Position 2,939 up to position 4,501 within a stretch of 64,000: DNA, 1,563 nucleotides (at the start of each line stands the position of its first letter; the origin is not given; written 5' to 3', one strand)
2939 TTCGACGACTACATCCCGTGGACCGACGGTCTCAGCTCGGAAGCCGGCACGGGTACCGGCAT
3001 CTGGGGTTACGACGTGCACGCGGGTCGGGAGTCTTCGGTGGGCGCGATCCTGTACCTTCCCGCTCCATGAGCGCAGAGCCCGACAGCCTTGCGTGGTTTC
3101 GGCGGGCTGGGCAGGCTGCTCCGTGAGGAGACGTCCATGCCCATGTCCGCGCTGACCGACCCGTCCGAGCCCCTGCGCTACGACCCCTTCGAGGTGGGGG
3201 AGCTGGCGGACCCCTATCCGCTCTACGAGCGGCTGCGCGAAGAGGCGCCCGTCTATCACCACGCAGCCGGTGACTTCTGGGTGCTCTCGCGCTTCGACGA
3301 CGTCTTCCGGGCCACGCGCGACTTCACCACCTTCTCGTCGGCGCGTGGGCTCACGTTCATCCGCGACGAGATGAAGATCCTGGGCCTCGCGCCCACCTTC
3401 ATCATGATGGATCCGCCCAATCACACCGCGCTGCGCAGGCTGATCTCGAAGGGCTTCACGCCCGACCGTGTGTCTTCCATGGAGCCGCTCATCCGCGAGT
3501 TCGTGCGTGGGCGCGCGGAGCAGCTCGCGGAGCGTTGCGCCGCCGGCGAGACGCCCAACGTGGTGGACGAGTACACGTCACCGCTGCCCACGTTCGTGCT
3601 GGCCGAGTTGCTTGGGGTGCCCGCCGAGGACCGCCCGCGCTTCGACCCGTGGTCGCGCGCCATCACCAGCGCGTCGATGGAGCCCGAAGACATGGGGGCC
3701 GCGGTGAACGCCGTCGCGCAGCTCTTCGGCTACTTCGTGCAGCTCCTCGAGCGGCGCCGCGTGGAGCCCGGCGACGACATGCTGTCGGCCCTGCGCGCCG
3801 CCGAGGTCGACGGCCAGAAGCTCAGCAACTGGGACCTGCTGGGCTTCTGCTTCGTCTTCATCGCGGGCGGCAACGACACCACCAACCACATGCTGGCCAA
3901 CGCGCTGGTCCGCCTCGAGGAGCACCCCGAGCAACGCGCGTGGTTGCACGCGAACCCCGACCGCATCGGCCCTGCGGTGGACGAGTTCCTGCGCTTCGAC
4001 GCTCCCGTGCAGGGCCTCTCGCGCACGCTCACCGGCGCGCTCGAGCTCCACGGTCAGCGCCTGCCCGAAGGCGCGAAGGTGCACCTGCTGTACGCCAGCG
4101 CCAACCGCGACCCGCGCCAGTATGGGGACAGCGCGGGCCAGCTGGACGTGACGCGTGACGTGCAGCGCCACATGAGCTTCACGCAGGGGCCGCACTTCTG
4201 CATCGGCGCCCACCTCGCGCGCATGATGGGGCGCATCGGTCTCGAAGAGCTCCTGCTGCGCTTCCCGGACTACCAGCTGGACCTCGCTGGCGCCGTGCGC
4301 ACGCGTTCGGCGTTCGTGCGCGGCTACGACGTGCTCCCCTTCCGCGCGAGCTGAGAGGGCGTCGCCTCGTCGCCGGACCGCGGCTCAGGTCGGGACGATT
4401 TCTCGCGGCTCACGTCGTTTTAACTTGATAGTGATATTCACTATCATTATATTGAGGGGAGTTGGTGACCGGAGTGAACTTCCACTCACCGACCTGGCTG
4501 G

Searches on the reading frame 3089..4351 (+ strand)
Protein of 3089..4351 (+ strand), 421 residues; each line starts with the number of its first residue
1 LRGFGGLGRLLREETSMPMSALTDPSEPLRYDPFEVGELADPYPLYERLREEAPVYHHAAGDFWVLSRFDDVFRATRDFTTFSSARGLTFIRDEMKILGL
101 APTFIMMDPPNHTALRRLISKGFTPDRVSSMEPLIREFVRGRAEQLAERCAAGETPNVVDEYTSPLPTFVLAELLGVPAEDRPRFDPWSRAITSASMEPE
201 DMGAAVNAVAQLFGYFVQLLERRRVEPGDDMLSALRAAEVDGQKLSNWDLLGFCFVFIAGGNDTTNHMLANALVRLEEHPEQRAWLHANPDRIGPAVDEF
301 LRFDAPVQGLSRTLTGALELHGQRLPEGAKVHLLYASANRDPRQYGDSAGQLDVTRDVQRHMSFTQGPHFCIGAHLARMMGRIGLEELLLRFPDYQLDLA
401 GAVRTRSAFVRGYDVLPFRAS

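Call 33: list_cluster_members(proteins=[window:3089-4351:+, window:5698-7872:-, window:14920-16419:+, window:20484-21743:-, window:23257-24501:-, window:29741-30952:+, window:42020-43561:+, window:44695-45444:-, window:51899-53245:-, window:53267-55960:+])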
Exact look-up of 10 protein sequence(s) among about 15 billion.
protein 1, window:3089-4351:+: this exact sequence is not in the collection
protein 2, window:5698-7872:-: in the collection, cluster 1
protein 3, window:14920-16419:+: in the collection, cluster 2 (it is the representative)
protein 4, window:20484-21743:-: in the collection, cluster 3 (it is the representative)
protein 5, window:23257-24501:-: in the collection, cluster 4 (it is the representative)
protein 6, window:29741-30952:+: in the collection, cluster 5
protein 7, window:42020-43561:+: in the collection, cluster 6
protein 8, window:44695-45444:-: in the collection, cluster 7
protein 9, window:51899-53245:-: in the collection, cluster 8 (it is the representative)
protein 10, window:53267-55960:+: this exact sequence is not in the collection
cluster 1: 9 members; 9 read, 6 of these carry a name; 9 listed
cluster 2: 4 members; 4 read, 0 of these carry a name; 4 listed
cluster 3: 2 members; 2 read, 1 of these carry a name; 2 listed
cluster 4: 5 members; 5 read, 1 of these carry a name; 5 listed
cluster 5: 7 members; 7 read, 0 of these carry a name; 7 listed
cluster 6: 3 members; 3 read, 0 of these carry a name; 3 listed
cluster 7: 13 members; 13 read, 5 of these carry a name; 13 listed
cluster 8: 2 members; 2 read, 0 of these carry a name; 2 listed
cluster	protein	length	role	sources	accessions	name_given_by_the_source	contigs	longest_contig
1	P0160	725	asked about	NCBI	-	-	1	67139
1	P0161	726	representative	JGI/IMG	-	Fe-S oxidoreductase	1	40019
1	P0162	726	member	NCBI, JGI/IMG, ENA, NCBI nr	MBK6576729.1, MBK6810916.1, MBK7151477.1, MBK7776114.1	MAG: (Fe-S)-binding protein [Sandaracinaceae bacterium] | Fe-S oxidoreductase | (Fe-S)-binding protein [Sandaracinaceae bacterium]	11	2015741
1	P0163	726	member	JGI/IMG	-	Fe-S oxidoreductase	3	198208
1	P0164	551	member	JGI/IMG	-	heterodisulfide reductase subunit C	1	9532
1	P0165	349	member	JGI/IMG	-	hypothetical protein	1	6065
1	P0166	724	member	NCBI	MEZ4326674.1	MAG: (Fe-S)-binding protein [Polyangiales bacterium]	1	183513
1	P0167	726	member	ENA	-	-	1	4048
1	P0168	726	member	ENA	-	-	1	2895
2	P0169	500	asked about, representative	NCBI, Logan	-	-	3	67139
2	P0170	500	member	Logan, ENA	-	-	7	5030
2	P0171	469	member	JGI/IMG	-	-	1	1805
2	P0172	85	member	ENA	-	-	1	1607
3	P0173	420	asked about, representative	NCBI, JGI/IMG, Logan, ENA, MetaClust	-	\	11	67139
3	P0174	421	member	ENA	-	-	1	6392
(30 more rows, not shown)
